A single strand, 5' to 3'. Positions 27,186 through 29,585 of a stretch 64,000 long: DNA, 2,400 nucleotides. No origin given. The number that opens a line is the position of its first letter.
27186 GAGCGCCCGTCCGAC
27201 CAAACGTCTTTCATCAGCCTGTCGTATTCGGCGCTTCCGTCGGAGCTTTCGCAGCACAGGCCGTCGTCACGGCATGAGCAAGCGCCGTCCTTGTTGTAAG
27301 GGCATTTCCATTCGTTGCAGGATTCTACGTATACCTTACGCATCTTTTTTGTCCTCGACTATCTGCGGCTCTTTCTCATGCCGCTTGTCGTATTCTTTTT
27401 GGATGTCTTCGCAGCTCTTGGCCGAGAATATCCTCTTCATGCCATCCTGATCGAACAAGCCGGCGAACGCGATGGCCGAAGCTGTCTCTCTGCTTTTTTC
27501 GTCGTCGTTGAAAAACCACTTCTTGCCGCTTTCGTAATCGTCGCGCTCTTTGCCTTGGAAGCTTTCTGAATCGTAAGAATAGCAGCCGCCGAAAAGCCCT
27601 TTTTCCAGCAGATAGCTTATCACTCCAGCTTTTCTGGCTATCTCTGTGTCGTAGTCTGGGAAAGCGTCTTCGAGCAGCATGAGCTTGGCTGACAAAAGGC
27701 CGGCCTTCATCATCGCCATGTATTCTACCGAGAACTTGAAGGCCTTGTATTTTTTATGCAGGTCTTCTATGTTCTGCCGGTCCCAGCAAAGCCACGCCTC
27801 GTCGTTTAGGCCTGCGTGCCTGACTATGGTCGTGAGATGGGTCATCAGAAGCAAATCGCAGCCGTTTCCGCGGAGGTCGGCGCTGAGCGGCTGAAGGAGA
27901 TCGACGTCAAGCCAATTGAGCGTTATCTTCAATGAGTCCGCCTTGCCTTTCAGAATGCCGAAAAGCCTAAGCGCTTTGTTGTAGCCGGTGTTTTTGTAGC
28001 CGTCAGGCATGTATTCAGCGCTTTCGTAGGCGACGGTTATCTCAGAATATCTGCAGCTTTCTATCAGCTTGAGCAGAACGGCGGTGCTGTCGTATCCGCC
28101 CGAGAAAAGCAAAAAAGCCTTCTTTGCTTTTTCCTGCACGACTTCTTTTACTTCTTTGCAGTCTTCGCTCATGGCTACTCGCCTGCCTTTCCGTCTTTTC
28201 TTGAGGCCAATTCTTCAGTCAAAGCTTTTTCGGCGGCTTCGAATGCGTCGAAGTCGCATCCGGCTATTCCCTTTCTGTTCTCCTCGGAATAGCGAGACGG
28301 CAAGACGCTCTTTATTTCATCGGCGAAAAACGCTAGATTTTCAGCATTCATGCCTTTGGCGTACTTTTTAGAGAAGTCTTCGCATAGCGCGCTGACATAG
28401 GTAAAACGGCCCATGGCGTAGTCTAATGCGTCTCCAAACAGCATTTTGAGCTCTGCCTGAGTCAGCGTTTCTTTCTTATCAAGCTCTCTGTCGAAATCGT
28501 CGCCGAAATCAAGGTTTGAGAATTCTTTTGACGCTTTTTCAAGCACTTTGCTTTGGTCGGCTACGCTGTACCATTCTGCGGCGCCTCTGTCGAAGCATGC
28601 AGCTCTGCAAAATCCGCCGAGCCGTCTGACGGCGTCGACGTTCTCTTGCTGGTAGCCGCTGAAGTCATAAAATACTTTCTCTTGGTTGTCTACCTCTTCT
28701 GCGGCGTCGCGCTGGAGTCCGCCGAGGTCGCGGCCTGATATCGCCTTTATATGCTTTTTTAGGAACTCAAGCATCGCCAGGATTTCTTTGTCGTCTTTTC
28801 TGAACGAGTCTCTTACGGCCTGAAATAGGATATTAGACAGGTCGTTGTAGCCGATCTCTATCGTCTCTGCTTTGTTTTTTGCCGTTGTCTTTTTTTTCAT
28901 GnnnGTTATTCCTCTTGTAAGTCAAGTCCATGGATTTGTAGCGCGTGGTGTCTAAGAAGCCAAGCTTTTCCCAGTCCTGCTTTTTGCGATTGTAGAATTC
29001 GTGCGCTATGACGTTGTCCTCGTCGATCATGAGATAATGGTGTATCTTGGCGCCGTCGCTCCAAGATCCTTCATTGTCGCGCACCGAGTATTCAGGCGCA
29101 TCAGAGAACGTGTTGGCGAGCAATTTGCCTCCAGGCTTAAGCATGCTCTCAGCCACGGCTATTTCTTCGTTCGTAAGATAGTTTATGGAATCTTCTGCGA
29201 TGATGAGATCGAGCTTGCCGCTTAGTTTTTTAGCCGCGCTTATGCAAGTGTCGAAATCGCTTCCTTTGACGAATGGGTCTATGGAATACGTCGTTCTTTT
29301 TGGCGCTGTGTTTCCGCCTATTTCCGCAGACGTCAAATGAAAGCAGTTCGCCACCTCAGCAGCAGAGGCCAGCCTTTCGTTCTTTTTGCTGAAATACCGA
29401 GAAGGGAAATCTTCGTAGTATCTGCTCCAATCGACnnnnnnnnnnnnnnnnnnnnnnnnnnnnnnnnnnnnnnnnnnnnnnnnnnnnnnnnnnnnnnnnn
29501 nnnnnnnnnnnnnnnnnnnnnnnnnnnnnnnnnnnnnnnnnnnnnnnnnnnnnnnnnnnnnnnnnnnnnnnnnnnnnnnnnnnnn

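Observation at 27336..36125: Nucleotide-metabolism and DNA-modification-like cluster: PP-loop ATPase, CoaB/DFP-like methyltransferase fusion, NrdH-NrdD-NrdG, plus Dam-like MTase and NadD-like enzyme elsewhere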

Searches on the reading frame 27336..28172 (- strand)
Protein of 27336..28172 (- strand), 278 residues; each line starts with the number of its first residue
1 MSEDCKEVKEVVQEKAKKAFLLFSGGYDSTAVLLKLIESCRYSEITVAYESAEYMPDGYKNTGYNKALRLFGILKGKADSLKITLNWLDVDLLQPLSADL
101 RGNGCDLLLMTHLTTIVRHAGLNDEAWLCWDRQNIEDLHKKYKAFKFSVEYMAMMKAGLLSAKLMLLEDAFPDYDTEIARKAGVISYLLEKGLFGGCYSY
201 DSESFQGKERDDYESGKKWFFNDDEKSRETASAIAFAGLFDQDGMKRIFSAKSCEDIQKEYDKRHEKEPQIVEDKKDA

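Call 3: search_protein_families(library=pfam, proteins=[window:27336-28172:-], max_evalue=0.1)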
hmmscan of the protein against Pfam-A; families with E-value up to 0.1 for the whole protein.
window:27336-28172:- (278 aa): 1 family
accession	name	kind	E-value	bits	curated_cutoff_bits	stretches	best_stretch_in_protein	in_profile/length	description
PF06508.19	QueC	-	0.06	13.3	22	0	18-50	1-34/210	Queuosine biosynthesis protein QueC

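Call 4: search_protein_families(library=phrogs, proteins=[window:27336-28172:-], max_evalue=0.01)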
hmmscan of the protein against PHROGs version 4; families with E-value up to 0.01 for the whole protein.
window:27336-28172:- (278 aa): 1 family
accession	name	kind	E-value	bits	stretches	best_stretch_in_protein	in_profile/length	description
phrog_1550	-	moron, auxiliary metabolic gene and host takeover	0.00097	19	1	13-50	142-180/418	QueC-like queuosine biosynthesis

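Call 14: find_homologous_proteins(query=window:27336-28172:-)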
Query window:27336-28172:- (278 aa): 2 proteins with E <= 0.001 among 999 candidates.
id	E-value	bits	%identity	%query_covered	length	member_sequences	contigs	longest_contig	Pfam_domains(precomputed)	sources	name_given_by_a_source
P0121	2.4e-181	619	99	100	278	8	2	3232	-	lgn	-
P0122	2.4e-87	311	99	31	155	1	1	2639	-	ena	-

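Call 24: search_protein_families(library=ncbifam, proteins=[window:27336-28172:-], max_evalue=0.01)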
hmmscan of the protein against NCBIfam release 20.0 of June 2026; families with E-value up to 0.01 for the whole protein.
window:27336-28172:- (278 aa): 0 families

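Call 27: search_protein_representatives(protein=window:27336-28172:-)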
Query: 278 residues. Proteins with E-value up to 0.001 (for the whole library): 11; up to 1e-10: 11; up to 1e-30: 3. The best 11 are listed.
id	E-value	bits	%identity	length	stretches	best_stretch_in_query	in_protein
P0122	7.5e-88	310.6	99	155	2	193-278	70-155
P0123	5.1e-52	193.1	43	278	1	12-263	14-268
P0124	3.7e-42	160.8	94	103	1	165-243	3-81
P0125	5.8e-22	94.6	34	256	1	10-269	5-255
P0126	5.8e-21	91.3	33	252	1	10-268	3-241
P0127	2.8e-17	79.2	31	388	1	15-268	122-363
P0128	2.2e-15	73.0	29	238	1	17-270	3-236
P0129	5.6e-14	68.4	34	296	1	8-219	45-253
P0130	9.3e-13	64.4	38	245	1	17-242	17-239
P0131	2.5e-12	63.0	34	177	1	13-194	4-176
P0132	4.1e-11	59.0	30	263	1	18-274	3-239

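Call 39: predict_structure(alignment_id=A2)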
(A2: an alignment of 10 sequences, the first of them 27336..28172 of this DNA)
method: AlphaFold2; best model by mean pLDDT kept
length: 278 residues; sequences in the alignment: 10
mean_pLDDT: 79.0   pTM: 0.82
mean pLDDT of the five models: 79.0, 78.8, 78.7, 78.1, 76.8
residues with pLDDT >= 90: 115; 70-90: 85; 50-70: 47; < 50: 31
segments of 3 or more residues with pLDDT < 50: 7-13, 56-58, 98-101, 202-204, 268-278
pLDDT, mean of each block of 10 residues (from residue 1): 48 69 94 96 95 58 84 97 95 60 70 89 90 82 72 78 91 94 96 83 55 60 71 91 88 87 71 37
secondary structure, 60 per line:
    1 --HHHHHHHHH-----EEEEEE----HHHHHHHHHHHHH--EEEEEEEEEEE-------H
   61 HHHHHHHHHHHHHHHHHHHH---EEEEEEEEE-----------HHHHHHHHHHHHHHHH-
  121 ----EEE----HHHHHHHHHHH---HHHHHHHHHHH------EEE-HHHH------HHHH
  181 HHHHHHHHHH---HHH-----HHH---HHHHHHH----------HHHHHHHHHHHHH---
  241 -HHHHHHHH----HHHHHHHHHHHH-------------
elements in order: H3-11 E17-22 H27-39 E42-52 H60-80 E84-92 H104-119 E125-127 H132-142 H146-156 E163-165 H167-170 H177-190 H208-214 H225-237 H242-249 H254-265

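Call 44: fold_search(model_id=the predicted structure, library=pdb)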
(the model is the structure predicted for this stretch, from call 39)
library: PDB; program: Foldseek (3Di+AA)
matches with E <= 10: 1846; with E <= 0.001: 54
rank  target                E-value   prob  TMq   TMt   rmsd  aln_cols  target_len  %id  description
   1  6utp_A                6.3e-05  1.00  0.29  0.33  12.0       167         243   17  LarE, a sulfur transferase involved in synthesis of the cofactor for lactate racemase in complex with cobalt (released 2019-11-06)
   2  5uds_E                1.2e-04  1.00  0.28  0.29  15.2       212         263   16  LarE, a sulfur transferase involved in synthesis of the cofactor for lactate racemase, in complex with MgATP (released 2017-08-23)
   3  5unm_C                1.3e-04  1.00  0.31  0.34  14.9       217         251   14  LarE, a sulfur transferase involved in synthesis of the cofactor for lactate racemase, substrate free form with flexib (released 2017-08-23)
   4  5unm_E                1.4e-04  1.00  0.28  0.29  15.2       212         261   16  LarE, a sulfur transferase involved in synthesis of the cofactor for lactate racemase, substrate free form with flexib (released 2017-08-23)
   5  5wp0_B                1.5e-04  0.99  0.26  0.27  13.6       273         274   16  Crystal structure of NAD synthetase NadE from Vibrio fischeri (released 2017-08-16)
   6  5udt_A                1.8e-04  1.00  0.30  0.32  11.7       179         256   16  LarE, a sulfur transferase involved in synthesis of the cofactor for lactate racemase, in complex with AMP (released 2017-08-23)
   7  6utt_A                2.5e-04  1.00  0.27  0.29  15.6       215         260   15  LarE, a sulfur transferase involved in synthesis of the cofactor for lactate racemase in complex with calcium (released 2019-11-06)
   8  5ztb_B                2.8e-04  1.00  0.40  0.36  11.6       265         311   15  Structure of Sulfurtransferase (released 2019-06-12)
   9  5wp0_A                2.8e-04  0.99  0.26  0.27  13.8       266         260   16  Crystal structure of NAD synthetase NadE from Vibrio fischeri (released 2017-08-16)
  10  5uds_C                2.9e-04  1.00  0.30  0.33  11.5       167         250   16  LarE, a sulfur transferase involved in synthesis of the cofactor for lactate racemase, in complex with MgATP (released 2017-08-23)
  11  6utq_A                2.9e-04  1.00  0.28  0.31  13.8       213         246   15  LarE, a sulfur transferase involved in synthesis of the cofactor for lactate racemase in complex with cadmium (released 2019-11-06)
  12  5uds_D                2.9e-04  1.00  0.27  0.30  15.3       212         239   16  LarE, a sulfur transferase involved in synthesis of the cofactor for lactate racemase, in complex with MgATP (released 2017-08-23)
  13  8bgo_C                2.9e-04  0.99  0.24  0.24   9.6       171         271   18  N,N-diacetylchitobiose deacetylase from Pyrococcus chitonophagus with substrate N,N-diacetylchitobiose (released 2023-01-11)
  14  8bgo_B                2.9e-04  0.98  0.24  0.25  12.1       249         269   14  N,N-diacetylchitobiose deacetylase from Pyrococcus chitonophagus with substrate N,N-diacetylchitobiose (released 2023-01-11)
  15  5udw_F                3.3e-04  1.00  0.28  0.31  15.4       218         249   16  LarE, a sulfur transferase involved in synthesis of the cofactor for lactate racemase, in complex with nickel (released 2017-08-23)
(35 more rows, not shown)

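Call 45: find_encoding_contigs(protein=P0123, flank=10000, max_places=2)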
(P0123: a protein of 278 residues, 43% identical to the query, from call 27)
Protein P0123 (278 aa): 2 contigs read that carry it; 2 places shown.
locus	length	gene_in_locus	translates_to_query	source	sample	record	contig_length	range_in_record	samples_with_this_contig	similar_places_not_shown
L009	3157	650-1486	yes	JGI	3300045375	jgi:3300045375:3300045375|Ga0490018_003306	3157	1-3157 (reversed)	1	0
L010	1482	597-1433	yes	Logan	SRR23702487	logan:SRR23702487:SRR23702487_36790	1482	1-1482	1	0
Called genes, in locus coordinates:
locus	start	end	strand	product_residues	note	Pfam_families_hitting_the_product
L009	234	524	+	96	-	-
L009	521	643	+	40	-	-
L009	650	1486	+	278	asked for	-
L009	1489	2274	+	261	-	PF01844:HNH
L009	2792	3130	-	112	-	-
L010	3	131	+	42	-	?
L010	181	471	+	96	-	-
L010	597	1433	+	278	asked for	-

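Call 72: find_encoding_contigs(protein=P0127, flank=10000, max_places=2)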
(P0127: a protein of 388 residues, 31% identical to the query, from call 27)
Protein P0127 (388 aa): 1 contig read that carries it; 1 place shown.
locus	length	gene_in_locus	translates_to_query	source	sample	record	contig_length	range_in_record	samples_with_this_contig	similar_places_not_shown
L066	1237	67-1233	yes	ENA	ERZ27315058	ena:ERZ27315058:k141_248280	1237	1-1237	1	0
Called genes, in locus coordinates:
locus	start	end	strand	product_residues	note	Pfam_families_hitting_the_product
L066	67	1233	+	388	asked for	-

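Call 73: find_encoding_contigs(protein=P0125, flank=10000, max_places=2)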
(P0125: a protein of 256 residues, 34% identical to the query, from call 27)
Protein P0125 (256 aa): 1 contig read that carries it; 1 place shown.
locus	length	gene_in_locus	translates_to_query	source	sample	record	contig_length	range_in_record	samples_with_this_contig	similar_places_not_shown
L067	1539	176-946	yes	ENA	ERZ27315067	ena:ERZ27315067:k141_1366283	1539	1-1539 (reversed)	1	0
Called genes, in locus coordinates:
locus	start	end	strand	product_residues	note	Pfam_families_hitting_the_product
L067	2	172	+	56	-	?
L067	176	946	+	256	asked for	-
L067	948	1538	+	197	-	?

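Call 74: find_related_loci(query=A2, collection=viral_contigs, flank=10000)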
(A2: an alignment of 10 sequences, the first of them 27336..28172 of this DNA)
Query A2 (278 aa) in viral_contigs; peptide patterns used: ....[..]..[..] (x = any residue, [..] = any of these).
77 stretches matched a pattern, but none encodes a relative of the query by tblastn (E <= 1e-3).

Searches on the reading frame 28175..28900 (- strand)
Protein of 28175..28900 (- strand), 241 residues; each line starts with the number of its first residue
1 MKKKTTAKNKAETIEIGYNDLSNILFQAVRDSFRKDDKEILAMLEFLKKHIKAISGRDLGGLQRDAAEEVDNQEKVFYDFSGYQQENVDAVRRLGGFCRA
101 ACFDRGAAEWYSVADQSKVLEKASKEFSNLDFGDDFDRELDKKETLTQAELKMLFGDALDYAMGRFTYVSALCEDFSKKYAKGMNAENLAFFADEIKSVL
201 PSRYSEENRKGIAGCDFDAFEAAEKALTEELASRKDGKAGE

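Call 3: search_protein_families(library=pfam, proteins=[window:28175-28900:-], max_evalue=0.1)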
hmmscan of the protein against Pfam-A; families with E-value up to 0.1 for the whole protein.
window:28175-28900:- (241 aa): 0 families

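Call 4: search_protein_families(library=phrogs, proteins=[window:28175-28900:-], max_evalue=0.01)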
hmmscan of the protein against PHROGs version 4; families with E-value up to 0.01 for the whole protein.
window:28175-28900:- (241 aa): 1 family
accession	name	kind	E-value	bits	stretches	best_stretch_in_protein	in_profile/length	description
phrog_11947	-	unknown function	5.7e-10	40.2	1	12-79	4-71/100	-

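Call 24: search_protein_families(library=ncbifam, proteins=[window:28175-28900:-], max_evalue=0.01)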
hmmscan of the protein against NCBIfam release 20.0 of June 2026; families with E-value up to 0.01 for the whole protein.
window:28175-28900:- (241 aa): 0 families

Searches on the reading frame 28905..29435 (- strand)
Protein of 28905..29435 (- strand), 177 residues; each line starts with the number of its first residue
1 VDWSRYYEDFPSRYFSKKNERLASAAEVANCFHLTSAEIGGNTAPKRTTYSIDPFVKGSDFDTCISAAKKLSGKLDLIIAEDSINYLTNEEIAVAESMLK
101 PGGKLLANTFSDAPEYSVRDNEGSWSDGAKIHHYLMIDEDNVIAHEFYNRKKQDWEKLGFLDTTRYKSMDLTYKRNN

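Call 94: search_solved_structures(query=A4, max_evalue=10, show_alignments=2)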
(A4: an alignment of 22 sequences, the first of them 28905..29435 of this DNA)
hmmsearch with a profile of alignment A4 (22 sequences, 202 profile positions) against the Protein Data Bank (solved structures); distinct sequences matched with E-value up to 10: 5.
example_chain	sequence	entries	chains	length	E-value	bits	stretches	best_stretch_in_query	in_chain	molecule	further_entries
8bgz_A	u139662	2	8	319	0.069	15.9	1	33-152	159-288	methyltransferase Plu4890 H229N mutant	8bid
5ftw_A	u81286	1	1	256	0.11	15.3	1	67-118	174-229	CHEMOTAXIS PROTEIN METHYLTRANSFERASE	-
8bif_A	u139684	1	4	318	0.11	15.3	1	21-98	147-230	methyltransferase Plu4892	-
8bic_A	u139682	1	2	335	0.31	13.8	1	23-110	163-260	methyltransferase Plu4891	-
1ytl_A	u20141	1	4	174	0.76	12.5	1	26-128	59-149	Acetyl-CoA decarboxylase/synthase complex epsilon subunit 2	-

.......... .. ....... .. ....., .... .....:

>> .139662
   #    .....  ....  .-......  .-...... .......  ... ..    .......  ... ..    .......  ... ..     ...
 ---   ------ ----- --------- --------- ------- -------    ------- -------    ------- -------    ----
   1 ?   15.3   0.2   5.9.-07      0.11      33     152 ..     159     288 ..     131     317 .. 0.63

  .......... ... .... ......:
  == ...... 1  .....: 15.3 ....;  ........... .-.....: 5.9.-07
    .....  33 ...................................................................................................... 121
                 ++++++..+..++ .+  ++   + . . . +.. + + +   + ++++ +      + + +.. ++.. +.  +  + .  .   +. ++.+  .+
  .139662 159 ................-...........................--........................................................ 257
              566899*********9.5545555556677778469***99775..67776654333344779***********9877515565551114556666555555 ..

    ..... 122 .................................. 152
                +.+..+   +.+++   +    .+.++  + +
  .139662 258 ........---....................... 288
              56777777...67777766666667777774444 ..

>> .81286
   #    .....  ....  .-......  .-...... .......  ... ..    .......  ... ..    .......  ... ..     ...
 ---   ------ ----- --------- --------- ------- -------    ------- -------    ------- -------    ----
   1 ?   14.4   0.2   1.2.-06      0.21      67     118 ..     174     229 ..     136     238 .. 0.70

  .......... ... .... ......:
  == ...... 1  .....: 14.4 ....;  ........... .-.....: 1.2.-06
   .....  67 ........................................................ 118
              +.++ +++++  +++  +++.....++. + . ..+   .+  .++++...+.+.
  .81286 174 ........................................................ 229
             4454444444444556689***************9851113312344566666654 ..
